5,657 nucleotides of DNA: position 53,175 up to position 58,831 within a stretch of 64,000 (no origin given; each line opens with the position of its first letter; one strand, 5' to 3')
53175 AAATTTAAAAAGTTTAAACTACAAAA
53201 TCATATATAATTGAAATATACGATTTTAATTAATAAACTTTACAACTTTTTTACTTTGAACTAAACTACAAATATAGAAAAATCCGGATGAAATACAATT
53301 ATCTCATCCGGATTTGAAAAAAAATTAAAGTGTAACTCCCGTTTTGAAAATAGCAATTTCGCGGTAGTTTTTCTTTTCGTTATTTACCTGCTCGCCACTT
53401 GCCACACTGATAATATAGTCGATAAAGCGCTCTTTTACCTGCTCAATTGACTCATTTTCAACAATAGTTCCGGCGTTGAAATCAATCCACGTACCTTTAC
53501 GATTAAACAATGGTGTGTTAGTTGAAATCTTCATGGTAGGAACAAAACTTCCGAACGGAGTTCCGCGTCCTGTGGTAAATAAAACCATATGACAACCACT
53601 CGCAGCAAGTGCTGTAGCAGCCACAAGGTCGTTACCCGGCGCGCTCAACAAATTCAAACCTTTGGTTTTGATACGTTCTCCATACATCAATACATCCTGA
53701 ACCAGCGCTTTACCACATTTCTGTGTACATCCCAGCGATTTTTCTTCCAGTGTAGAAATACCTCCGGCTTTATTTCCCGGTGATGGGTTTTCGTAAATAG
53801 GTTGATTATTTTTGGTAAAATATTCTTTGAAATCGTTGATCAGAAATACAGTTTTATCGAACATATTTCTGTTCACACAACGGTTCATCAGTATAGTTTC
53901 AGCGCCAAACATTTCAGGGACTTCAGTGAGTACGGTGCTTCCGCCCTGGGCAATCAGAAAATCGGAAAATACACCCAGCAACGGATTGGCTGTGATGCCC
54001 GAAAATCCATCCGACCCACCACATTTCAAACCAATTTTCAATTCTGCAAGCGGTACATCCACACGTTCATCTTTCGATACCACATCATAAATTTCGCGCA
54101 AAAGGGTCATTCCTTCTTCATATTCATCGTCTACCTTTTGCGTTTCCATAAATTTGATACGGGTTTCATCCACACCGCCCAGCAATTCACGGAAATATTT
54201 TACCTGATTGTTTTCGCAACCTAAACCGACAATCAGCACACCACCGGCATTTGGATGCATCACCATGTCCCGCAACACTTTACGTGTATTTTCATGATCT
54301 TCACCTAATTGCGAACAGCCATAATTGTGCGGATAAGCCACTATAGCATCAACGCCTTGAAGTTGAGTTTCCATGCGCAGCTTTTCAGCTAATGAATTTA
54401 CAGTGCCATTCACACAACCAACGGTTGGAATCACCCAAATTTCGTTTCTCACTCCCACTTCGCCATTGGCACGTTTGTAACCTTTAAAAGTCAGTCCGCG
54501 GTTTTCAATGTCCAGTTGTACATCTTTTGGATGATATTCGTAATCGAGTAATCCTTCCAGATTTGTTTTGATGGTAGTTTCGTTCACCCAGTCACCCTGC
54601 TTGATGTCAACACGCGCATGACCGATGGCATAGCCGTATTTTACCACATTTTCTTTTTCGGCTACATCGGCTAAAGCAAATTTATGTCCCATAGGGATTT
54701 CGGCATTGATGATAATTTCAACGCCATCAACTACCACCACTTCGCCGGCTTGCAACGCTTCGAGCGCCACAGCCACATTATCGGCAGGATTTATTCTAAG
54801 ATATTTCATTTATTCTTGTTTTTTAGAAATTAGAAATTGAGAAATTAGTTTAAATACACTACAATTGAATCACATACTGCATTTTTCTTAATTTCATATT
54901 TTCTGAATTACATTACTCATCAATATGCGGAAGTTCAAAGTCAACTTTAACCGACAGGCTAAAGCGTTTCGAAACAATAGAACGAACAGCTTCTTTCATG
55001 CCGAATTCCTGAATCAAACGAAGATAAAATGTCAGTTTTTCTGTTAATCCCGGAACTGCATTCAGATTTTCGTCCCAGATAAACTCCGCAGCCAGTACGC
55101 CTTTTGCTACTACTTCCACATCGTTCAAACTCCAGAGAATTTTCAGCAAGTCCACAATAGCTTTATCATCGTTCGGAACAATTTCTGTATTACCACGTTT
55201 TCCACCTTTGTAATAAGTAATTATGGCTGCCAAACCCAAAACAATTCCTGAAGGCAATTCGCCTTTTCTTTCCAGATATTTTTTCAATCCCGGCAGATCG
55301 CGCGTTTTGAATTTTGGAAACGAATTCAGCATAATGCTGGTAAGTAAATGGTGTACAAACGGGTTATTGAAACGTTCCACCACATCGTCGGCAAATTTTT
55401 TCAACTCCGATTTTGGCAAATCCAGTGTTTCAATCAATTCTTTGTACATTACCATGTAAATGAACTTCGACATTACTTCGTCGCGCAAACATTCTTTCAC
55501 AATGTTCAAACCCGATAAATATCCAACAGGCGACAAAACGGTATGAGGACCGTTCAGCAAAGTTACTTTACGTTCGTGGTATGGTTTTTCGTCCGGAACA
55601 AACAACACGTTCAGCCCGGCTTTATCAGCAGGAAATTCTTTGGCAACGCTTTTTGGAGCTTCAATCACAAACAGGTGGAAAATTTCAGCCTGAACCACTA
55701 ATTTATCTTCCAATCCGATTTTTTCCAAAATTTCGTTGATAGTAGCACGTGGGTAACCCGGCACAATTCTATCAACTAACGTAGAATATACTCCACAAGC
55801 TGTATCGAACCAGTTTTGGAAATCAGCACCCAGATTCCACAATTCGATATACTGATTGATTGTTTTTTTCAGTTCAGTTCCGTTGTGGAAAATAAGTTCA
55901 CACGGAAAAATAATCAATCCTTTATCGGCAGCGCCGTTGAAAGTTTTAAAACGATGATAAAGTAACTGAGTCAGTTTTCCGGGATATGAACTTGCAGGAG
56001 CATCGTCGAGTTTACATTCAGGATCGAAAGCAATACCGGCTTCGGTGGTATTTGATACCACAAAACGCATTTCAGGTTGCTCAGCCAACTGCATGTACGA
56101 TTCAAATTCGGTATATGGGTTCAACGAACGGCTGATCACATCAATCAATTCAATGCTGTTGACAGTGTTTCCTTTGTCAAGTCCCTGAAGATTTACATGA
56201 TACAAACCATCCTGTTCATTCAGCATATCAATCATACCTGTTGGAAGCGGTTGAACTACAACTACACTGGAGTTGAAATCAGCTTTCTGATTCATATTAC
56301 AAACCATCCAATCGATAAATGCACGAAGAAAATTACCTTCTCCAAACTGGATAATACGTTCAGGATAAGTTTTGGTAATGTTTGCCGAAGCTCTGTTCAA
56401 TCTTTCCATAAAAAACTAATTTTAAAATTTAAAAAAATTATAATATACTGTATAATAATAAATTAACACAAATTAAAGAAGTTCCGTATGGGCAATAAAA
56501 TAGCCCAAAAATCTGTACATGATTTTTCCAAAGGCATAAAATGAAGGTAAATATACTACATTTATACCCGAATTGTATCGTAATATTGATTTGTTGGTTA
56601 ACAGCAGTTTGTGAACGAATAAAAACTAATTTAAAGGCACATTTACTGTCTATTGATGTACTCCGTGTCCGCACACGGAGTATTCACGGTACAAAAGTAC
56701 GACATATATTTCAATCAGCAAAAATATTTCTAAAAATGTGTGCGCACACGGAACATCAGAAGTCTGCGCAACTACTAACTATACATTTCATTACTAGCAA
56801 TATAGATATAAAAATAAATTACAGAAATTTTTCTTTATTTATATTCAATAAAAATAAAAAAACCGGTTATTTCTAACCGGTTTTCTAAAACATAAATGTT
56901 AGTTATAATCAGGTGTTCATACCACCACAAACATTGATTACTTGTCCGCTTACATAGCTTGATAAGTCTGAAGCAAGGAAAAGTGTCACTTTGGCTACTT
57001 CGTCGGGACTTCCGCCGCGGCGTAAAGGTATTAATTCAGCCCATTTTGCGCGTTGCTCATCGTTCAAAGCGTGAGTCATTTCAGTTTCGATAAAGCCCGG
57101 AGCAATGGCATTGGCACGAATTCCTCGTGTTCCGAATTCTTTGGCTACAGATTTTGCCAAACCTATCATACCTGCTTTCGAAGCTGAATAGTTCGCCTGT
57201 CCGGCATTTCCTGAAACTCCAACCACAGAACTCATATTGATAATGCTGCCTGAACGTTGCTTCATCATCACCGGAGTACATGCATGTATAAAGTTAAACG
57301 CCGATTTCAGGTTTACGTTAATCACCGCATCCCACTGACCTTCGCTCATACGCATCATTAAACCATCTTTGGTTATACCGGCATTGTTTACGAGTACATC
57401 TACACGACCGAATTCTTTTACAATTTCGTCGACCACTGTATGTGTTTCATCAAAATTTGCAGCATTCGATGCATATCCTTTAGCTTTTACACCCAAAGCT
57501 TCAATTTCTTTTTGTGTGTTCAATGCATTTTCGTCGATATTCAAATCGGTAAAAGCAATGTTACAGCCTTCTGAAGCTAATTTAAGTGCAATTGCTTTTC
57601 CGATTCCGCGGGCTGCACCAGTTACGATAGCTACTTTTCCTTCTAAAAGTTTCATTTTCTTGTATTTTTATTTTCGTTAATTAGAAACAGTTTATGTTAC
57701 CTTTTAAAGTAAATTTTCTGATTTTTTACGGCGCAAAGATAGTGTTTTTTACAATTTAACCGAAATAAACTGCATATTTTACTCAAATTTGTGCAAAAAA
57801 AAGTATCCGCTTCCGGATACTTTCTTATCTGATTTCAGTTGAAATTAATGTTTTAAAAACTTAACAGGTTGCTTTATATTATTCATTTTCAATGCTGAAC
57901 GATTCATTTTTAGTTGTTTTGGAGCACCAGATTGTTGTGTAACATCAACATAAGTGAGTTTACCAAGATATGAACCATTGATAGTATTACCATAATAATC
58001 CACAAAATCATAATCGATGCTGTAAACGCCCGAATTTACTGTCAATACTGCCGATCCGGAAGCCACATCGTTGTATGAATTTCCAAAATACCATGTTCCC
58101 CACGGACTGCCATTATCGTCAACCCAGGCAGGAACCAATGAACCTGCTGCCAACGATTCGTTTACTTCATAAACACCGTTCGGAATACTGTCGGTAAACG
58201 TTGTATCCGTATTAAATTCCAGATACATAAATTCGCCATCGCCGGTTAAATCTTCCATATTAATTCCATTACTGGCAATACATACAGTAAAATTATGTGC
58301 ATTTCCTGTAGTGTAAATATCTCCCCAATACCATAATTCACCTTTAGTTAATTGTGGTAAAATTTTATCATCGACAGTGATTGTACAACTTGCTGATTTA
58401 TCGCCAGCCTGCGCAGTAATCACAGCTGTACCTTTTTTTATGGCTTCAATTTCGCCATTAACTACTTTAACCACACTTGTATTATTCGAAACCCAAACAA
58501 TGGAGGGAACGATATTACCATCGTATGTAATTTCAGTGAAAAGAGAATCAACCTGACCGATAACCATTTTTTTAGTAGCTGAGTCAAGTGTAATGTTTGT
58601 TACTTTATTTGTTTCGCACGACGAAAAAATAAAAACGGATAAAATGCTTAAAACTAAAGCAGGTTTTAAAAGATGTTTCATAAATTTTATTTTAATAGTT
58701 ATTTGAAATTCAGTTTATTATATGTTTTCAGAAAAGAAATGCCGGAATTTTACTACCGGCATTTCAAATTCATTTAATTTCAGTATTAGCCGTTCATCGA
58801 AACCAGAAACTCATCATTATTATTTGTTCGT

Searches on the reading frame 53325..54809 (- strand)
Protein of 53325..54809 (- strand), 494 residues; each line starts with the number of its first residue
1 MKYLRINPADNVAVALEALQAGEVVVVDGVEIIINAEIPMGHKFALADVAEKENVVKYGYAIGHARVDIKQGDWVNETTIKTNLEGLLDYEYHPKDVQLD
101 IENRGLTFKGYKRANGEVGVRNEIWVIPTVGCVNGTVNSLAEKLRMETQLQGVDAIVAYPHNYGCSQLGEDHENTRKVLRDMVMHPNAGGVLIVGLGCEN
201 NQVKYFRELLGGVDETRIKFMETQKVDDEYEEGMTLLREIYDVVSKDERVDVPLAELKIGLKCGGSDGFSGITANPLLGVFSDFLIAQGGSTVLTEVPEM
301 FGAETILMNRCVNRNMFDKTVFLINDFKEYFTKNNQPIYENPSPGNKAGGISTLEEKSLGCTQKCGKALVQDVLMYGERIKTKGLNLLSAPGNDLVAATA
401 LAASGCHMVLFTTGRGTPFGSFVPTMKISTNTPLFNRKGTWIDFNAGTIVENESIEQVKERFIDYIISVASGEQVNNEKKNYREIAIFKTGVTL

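Call 12: search_protein_families(library=pfam, proteins=[window:53325-54809:-], max_evalue=0.001)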
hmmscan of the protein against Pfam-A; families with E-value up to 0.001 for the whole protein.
window:53325-54809:- (494 aa): 3 families
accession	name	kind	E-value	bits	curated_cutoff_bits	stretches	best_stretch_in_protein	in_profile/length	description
PF20629.2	GD_AH_C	-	1.3e-103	346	26.8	1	255-492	2-241/242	D-galactarate/Altronate dehydratase, C-terminal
PF04295.18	GD_AH_second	-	2.5e-47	160.8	27.3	1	110-243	1-134/136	D-galactarate dehydratase/Altronate hydrolase, second domain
PF08666.17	SAF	-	6e-07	30.4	21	1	10-80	1-62/63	SAF domain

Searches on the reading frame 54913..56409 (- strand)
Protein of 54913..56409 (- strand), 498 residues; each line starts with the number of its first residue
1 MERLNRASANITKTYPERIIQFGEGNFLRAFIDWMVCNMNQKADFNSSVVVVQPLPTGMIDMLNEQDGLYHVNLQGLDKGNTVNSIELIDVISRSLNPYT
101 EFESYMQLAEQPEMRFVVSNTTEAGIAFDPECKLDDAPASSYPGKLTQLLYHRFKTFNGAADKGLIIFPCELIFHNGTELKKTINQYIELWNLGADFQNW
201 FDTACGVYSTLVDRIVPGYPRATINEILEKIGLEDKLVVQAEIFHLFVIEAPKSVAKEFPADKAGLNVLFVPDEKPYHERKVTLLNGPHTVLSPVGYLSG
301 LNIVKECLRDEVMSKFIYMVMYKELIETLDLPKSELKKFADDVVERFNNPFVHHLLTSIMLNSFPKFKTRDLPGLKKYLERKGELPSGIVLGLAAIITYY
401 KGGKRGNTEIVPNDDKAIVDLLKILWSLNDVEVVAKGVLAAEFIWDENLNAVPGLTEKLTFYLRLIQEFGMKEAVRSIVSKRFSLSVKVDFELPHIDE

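Call 12: search_protein_families(library=pfam, proteins=[window:54913-56409:-], max_evalue=0.001)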
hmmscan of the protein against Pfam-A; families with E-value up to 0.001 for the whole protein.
window:54913-56409:- (498 aa): 2 families
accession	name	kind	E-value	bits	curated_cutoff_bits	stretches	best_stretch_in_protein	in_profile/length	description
PF01232.29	Mannitol_dh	-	1.3e-38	133.4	27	1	17-259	1-195/199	Mannitol dehydrogenase Rossmann domain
PF08125.19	Mannitol_dh_C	-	9.7e-32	110.4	30.7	1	275-460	3-183/190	Mannitol dehydrogenase C-terminal domain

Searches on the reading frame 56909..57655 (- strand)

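Call 12: search_protein_families(library=pfam, proteins=[window:56909-57655:-], max_evalue=0.001)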
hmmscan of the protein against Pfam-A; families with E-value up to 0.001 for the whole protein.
window:56909-57655:- (248 aa): 4 families
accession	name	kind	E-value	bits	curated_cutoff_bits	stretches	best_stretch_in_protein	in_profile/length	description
PF13561.12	adh_short_C2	-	4.7e-70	236.3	27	1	13-247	1-236/236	Enoyl-(Acyl carrier protein) reductase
PF00106.31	adh_short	-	2.2e-60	203.9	26.6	1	7-201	1-194/195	short chain dehydrogenase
PF08659.16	KR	-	1.4e-18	67.9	22.6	1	10-171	4-164/180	KR domain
PF01370.27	Epimerase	-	1.9e-05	24.6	20.9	1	10-243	2-240/240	NAD dependent epimerase/dehydratase family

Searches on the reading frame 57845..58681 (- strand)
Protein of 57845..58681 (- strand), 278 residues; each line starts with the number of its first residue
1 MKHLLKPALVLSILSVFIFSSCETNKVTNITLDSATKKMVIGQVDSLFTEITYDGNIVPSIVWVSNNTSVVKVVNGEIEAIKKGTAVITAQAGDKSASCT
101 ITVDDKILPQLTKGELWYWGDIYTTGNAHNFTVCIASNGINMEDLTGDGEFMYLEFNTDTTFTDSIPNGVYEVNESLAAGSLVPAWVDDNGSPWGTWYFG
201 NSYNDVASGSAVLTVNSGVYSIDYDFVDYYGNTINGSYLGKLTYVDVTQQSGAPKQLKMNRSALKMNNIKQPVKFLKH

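Call 12: search_protein_families(library=pfam, proteins=[window:57845-58681:-], max_evalue=0.001)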
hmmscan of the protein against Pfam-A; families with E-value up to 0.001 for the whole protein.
window:57845-58681:- (278 aa): 1 family
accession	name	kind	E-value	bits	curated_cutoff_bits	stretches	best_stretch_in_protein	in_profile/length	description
PF22359.2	Big-like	-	3.7e-05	24.3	27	1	75-103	18-46/48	Bacterial Ig-like domain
